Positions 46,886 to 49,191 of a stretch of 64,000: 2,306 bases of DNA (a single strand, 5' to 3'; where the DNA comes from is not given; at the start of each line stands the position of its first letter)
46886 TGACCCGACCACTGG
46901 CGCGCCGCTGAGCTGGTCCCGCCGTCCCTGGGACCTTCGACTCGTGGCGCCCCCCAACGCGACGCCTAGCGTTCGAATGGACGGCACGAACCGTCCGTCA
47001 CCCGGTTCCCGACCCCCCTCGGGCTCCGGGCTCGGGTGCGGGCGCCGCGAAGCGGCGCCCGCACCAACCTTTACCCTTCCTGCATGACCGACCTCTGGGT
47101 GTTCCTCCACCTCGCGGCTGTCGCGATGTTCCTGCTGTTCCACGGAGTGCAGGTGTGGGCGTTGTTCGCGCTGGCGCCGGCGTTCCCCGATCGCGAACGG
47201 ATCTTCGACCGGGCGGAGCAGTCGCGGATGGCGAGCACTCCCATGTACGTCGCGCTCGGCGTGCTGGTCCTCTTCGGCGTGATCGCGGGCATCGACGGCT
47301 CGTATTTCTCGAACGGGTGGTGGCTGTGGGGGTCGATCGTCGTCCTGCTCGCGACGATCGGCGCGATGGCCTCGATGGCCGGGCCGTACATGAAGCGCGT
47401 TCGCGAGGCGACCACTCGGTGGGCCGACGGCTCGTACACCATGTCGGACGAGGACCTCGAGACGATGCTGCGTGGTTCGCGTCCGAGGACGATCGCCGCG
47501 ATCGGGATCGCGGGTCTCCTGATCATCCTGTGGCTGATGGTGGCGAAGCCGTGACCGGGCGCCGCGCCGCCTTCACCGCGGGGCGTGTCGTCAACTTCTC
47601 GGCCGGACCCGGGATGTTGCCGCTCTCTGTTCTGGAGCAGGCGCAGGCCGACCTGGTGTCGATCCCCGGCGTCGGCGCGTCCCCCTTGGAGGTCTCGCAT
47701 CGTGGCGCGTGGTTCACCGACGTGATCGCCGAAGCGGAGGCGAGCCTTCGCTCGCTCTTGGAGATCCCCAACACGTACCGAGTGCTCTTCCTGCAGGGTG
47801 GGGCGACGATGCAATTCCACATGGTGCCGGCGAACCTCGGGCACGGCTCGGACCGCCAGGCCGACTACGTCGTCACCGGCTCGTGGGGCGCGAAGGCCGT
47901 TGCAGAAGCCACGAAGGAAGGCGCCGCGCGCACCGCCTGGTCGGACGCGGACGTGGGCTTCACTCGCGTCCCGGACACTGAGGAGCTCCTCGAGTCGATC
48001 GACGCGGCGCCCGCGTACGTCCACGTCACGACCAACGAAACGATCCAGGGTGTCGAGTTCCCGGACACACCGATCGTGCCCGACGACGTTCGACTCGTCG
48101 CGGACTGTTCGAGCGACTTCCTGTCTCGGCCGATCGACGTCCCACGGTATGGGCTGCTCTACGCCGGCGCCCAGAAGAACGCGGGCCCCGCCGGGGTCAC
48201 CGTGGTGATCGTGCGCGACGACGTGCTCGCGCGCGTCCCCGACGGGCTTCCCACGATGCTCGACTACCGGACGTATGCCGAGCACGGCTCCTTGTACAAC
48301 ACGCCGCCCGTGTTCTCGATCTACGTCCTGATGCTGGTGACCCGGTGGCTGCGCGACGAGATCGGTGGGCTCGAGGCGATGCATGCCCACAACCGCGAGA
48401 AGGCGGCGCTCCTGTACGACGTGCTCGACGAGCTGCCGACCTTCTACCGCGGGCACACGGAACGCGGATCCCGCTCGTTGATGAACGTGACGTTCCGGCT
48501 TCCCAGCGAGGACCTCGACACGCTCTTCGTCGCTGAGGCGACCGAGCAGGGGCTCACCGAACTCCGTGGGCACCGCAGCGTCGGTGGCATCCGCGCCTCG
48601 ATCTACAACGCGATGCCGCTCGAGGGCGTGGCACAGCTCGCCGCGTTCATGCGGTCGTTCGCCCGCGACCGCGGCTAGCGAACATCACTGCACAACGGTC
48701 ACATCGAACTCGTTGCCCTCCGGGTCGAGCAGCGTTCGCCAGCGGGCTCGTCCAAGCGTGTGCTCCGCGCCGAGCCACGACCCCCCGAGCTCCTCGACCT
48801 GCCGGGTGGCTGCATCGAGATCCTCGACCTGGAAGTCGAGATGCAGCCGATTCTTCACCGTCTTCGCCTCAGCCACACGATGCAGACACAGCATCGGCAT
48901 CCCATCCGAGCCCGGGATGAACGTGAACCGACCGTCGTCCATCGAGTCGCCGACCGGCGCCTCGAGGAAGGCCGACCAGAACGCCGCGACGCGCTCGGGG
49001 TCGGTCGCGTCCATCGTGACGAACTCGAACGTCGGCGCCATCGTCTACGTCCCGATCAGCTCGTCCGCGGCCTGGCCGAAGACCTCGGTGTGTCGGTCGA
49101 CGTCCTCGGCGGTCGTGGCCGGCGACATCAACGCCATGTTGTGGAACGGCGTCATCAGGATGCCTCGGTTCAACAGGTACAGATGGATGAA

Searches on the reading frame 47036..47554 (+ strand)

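Call 38: search_protein_families(library=pfam, proteins=[window:47036-47554:+], max_evalue=0.01)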
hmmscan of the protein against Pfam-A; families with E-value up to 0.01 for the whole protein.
window:47036-47554:+ (172 aa): 2 families
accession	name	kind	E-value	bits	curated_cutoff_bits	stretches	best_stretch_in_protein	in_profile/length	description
PF19608.4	DUF6113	-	0.0093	16.1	27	0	70-111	13-54/129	Family of unknown function (DUF6113)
PF07296.16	TraP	-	0.0094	15.6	25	0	83-115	110-142/202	TraP protein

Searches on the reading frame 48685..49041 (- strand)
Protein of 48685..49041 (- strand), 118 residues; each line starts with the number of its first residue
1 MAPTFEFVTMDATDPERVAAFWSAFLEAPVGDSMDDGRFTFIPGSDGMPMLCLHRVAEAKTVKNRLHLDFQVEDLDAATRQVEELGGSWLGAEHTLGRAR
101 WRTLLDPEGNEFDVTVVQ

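Call 38: search_protein_families(library=pfam, proteins=[window:48685-49041:-], max_evalue=0.01)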
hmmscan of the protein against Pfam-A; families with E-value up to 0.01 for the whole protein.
window:48685-49041:- (118 aa): 2 families
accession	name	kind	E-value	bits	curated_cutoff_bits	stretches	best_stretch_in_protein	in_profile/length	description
PF18029.7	Glyoxalase_6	-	7.3e-25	88.1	23.6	1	8-115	2-106/106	Glyoxalase-like domain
PF00903.31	Glyoxalase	-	5.5e-05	24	20.6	1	12-113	9-120/121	Glyoxalase/Bleomycin resistance protein/Dioxygenase superfamily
